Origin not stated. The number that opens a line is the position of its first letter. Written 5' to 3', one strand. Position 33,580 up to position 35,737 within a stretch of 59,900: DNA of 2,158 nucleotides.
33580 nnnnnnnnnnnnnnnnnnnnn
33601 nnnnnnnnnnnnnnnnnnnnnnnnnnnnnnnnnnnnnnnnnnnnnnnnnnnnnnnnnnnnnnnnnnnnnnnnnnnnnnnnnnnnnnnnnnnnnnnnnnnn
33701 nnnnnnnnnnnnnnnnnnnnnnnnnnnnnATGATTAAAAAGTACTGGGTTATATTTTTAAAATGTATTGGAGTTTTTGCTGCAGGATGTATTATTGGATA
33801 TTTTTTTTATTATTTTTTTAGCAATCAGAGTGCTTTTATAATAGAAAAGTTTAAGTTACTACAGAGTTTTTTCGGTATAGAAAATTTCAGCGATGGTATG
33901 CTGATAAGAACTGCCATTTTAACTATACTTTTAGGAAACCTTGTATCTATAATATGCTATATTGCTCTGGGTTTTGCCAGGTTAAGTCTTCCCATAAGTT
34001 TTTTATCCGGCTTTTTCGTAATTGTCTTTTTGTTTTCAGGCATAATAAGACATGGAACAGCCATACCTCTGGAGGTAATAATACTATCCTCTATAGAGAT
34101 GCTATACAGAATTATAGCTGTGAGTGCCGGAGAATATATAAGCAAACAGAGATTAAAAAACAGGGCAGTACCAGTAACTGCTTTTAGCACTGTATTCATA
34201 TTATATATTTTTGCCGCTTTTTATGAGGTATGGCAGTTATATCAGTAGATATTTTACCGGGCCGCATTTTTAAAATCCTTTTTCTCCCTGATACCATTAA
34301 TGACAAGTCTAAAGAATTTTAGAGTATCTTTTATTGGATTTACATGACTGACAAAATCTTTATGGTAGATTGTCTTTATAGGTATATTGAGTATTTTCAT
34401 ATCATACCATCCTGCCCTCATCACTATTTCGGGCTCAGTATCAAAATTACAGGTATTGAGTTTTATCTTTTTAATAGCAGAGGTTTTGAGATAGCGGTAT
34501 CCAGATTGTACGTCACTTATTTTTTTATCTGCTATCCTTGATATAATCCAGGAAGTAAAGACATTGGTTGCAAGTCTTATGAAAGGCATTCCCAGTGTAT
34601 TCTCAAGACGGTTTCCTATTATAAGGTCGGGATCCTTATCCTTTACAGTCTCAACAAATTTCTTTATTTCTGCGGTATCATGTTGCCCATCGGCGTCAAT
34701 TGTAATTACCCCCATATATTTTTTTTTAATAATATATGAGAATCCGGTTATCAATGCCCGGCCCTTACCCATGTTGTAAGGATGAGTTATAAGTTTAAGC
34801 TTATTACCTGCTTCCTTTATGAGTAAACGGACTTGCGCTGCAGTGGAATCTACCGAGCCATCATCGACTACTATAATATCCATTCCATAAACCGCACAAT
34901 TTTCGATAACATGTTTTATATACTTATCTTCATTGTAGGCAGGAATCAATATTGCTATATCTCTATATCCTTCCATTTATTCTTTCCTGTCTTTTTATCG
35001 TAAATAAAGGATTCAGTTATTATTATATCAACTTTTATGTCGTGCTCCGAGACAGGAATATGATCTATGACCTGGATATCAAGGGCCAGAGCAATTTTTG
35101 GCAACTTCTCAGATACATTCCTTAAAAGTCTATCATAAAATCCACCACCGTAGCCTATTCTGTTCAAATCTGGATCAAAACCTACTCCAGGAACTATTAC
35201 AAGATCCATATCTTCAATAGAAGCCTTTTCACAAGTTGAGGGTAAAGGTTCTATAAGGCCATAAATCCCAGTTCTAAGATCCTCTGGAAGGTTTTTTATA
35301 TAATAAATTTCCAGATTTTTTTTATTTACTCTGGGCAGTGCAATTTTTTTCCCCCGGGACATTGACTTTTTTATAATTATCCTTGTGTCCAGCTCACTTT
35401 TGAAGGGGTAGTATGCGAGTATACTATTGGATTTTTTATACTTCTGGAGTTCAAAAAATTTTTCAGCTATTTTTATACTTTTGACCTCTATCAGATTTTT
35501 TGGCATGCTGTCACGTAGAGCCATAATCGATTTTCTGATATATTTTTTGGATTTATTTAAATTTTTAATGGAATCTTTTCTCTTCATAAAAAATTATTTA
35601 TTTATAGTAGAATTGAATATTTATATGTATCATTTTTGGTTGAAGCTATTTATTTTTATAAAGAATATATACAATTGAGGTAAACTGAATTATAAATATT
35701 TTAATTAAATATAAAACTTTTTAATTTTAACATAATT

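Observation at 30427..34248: Candidate undescribed module: sORF / CpaE-like ATPase / double-HTH / small membrane proteins / HD-GYP / SpoIIM-like protein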

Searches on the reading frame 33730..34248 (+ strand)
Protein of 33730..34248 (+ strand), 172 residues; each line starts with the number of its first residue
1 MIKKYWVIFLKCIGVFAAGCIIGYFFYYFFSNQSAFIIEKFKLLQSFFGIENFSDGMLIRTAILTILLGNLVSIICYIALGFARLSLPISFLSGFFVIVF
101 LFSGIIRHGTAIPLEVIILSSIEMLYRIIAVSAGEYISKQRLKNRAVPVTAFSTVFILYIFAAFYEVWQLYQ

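Call 3: search_protein_families(library=pfam, proteins=[window:33730-34248:+], max_evalue=0.1)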
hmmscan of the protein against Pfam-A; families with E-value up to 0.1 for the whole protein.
window:33730-34248:+ (172 aa): 0 families

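Call 9: search_protein_families(library=ncbifam, proteins=[window:33730-34248:+], max_evalue=0.1)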
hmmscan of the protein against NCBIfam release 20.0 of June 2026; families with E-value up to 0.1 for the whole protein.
window:33730-34248:+ (172 aa): 0 families

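Call 38: search_protein_families(library=pfam, alignment_id=A2, max_evalue=1)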
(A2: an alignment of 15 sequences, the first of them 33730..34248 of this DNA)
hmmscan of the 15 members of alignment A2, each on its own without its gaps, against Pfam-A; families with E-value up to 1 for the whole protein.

A. member 1, window:33730-34248:+ (172 aa): 1 family
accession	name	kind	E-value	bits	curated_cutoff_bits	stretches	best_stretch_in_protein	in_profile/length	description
PF11188.13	DUF2975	-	0.35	11.2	27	1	143-171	14-42/130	Protein of unknown function (DUF2975)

B. families by the number of members that match (of 15 scanned): 11 families
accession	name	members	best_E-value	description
PF03530.19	SK_channel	2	0.22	Calcium-activated SK potassium channel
PF12911.12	OppC_N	2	0.54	N-terminal TM domain of oligopeptide transport permease C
PF13796.11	Sensor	1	0.026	Putative sensor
PF14150.11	YesK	1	0.1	YesK-like protein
PF01944.22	SpoIIM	1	0.12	Stage II sporulation protein M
PF16079.10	Phage_holin_5_2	1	0.2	Phage holin family Hol44, in holin superfamily V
PF14893.12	PNMA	1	0.21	PNMA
PF09716.15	ETRAMP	1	0.31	Malarial early transcribed membrane protein (ETRAMP)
PF11188.13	DUF2975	1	0.35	Protein of unknown function (DUF2975)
PF17638.7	UL42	1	0.59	HCMV UL42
PF17310.7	DUF5357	1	0.82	Family of unknown function (DUF5357)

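Call 45: search_protein_representatives(protein=window:33730-34248:+)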
Query: 172 residues. Proteins with E-value up to 0.001 (for the whole library): 11; up to 1e-10: 8; up to 1e-30: 2. The best 11 are listed.
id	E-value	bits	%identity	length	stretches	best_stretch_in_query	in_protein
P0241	3.3e-37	144.5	43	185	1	4-171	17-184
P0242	8.8e-34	133.4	38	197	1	3-171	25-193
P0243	2.8e-27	112.3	62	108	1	83-171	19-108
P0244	1.1e-16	77.8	54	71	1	103-171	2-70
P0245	1.2e-14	71.2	49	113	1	3-87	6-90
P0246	2.4e-14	70.2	37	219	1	17-142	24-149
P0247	3.0e-13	66.6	37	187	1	1-141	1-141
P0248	1.3e-11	61.3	32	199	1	8-139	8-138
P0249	6.4e-09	52.5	65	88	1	2-44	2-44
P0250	1.4e-08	51.4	51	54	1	1-53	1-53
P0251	4.0e-08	49.9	58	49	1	124-171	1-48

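Call 46: search_protein_families(library=pfam, proteins=[P0241, P0242, P0246, P0247, P0248], max_evalue=1)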
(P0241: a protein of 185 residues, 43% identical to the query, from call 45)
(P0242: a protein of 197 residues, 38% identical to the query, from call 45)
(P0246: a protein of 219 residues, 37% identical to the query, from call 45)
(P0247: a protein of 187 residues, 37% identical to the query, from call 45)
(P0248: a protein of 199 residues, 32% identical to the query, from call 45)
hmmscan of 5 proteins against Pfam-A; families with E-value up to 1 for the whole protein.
P0241 (185 aa): 0 families

P0242 (197 aa): 1 family
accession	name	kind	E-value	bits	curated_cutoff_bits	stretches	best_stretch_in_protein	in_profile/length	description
PF08510.17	PIG-P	-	0.52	10.6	39.3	1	22-57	38-72/121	PIG-P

P0246 (219 aa): 0 families

P0247 (187 aa): 2 families
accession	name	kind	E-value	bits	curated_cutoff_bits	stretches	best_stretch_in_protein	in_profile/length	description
PF06624.17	RAMP4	-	0.05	14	24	1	150-182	24-54/60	Ribosome associated membrane protein RAMP4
PF13829.11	DUF4191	-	0.81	9.5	30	1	42-103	9-70/219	Domain of unknown function (DUF4191)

P0248 (199 aa): 0 families

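Call 55: predict_structure(alignment_id=A3)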
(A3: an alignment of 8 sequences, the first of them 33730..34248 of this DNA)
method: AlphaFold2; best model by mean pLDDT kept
length: 172 residues; sequences in the alignment: 8
mean_pLDDT: 85.2   pTM: 0.80
mean pLDDT of the five models: 85.2, 84.9, 84.9, 82.9, 81.6
residues with pLDDT >= 90: 75; 70-90: 77; 50-70: 19; < 50: 1
segments of 3 or more residues with pLDDT < 50: none
pLDDT, mean of each block of 10 residues (from residue 1): 88 96 92 79 64 64 84 92 94 92 75 86 93 92 82 91 85 77
secondary structure, 60 per line:
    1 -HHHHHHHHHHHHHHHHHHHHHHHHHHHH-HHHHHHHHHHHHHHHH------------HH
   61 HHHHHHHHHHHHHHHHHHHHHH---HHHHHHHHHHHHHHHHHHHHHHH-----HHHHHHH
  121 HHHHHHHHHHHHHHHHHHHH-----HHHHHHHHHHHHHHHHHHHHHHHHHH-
elements in order: H2-29 H31-46 H59-82 H86-108 H114-140 H146-171

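Call 58: fold_search(model_id=the predicted structure, library=pdb)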
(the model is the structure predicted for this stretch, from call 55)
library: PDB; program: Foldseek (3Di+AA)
matches with E <= 10: 91; with E <= 0.001: 0
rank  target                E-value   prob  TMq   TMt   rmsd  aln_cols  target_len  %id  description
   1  6n4n_C                9.2e-01  0.30  0.32  0.30  14.4       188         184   12  Crystal structure of the designed protein DNCR2/danoprevir/NS3a complex (released 2019-09-11)
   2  8f6r_A                1.2e+00  0.25  0.30  0.25  15.3       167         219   12  CryoEM structure of designed modular protein oligomer C6-79 (released 2023-11-29)
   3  8fef_I                1.7e+00  0.11  0.24  0.18  13.4       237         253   16  Structure of Mce1 transporter from Mycobacterium smegmatis (Map0) (released 2023-02-22)
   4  5ic1                  1.8e+00  0.20  0.31  0.15  10.3       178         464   11  Structural analysis of a talin triple domain module, E1794Y, E1797Y, Q1801Y mutant (released 2016-05-18)
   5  6ayf_A                1.9e+00  0.20  0.26  0.12  10.8       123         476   10  TRPML3/ML-SA1 complex at pH 7.4 (released 2017-11-08)
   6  9jc2_B                2.1e+00  0.06  0.17  0.17  19.3       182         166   14  Engineering of ATP synthase Fo (released 2025-07-09)
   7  6n4n_F                2.2e+00  0.16  0.31  0.29  14.1       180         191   12  Crystal structure of the designed protein DNCR2/danoprevir/NS3a complex (released 2019-09-11)
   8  5tj5_B                2.7e+00  0.12  0.26  0.24  17.0       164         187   13  Atomic model for the membrane-embedded motor of a eukaryotic V-ATPase (released 2016-10-26)
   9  8id4_R                2.8e+00  0.11  0.24  0.17  12.2       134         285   19  Cryo-EM structure of the linoleic acid bound GPR120-Gi complex (released 2023-03-15)
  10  6o7u_c                2.8e+00  0.06  0.18  0.17  16.4       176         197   14  Saccharomyces cerevisiae V-ATPase Stv1-VO (released 2019-04-03)
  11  4u9l_B                2.8e+00  0.06  0.19  0.19  17.4       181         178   13  Structure of a membrane protein (released 2014-12-03)
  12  6pe4_G                3.0e+00  0.05  0.18  0.16  17.2       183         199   12  Yeast Vo motor in complex with 1 VopQ molecule (released 2020-05-20)
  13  6wlw_0                3.1e+00  0.05  0.19  0.17  18.2       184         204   12  The Vo region of human V-ATPase in state 1 (focused refinement) (released 2020-11-11)
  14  6nq8_A                3.6e+00  0.13  0.33  0.28  16.4       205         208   10  Crystal structure of YetJ mutant from Bacillus Subtilis - D171E (released 2019-04-17)
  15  6nq9_A                3.6e+00  0.13  0.33  0.28  16.4       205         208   10  Crystal structure of YetJ mutant from Bacillus Subtilis - D195E (released 2019-04-17)
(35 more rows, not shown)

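Call 64: find_encoding_contigs(protein=P0246, flank=6000, max_places=2)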
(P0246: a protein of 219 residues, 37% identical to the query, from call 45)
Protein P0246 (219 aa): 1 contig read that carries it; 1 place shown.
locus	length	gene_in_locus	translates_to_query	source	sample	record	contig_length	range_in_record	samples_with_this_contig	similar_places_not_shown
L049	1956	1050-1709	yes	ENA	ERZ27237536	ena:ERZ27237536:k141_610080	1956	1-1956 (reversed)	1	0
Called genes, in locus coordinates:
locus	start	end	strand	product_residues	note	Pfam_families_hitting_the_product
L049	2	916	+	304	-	?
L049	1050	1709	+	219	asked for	-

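Call 65: find_encoding_contigs(protein=P0248, flank=6000, max_places=2)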
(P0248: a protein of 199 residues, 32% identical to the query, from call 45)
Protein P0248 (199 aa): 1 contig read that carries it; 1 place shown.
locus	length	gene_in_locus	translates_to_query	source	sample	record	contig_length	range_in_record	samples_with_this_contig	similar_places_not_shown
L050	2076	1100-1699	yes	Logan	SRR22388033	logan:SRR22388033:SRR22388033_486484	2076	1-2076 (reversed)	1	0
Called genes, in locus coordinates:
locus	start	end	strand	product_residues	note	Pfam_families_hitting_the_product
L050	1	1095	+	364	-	?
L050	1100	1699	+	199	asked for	-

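Call 66: search_protein_families(library=pfam, proteins=[L049:2-916:+, L050:1-1095:+], max_evalue=0.001)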
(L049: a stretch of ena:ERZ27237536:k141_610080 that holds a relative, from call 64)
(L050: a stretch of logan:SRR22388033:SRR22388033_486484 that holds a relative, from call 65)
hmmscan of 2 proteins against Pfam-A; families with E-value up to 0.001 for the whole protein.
L049:2-916:+ (304 aa): 2 families
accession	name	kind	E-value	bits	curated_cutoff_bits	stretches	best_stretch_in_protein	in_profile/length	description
PF07690.21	MFS_1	-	2.5e-24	86.3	33.4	2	151-291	27-167/347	Major Facilitator Superfamily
PF05977.19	MFS_3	-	6e-22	78.2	27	1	3-296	104-394/524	Transmembrane secretion effector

L050:1-1095:+ (364 aa): 2 families
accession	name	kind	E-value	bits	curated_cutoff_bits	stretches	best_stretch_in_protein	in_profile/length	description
PF05977.19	MFS_3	-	3.2e-26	92.3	27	1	1-360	40-395/524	Transmembrane secretion effector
PF07690.21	MFS_1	-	1.9e-21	76.8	33.4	2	190-354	3-167/347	Major Facilitator Superfamily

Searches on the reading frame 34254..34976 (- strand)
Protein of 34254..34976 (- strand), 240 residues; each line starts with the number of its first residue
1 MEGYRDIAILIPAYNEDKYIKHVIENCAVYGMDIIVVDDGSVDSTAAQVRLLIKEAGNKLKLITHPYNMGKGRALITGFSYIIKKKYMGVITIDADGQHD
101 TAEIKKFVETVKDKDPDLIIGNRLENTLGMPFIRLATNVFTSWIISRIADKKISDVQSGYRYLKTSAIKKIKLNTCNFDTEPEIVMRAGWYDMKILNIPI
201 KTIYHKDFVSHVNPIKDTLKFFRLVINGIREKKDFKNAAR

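Call 3: search_protein_families(library=pfam, proteins=[window:34254-34976:-], max_evalue=0.1)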
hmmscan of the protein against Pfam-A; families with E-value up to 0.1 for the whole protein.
window:34254-34976:- (240 aa): 3 families
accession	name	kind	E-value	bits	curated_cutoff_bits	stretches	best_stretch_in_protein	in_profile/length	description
PF00535.33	Glycos_transf_2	-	1.4e-23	84.1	23.3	1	9-167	2-163/168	Glycosyl transferase family 2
PF13641.12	Glyco_tranf_2_3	-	0.00012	22.6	27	1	7-105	3-105/230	Glycosyltransferase like family 2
PF10111.15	Glyco_tranf_2_2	-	0.0034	17.4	27.3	1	9-103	2-98/276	Glycosyltransferase like family 2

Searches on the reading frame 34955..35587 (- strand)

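Call 3: search_protein_families(library=pfam, proteins=[window:34955-35587:-], max_evalue=0.1)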
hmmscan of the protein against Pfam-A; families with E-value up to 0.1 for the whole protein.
window:34955-35587:- (210 aa): 1 family
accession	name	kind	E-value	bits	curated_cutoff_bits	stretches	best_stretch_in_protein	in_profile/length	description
PF01812.26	5-FTHF_cyc-lig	-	4.1e-41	141.4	27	1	14-192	1-186/186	5-formyltetrahydrofolate cyclo-ligase family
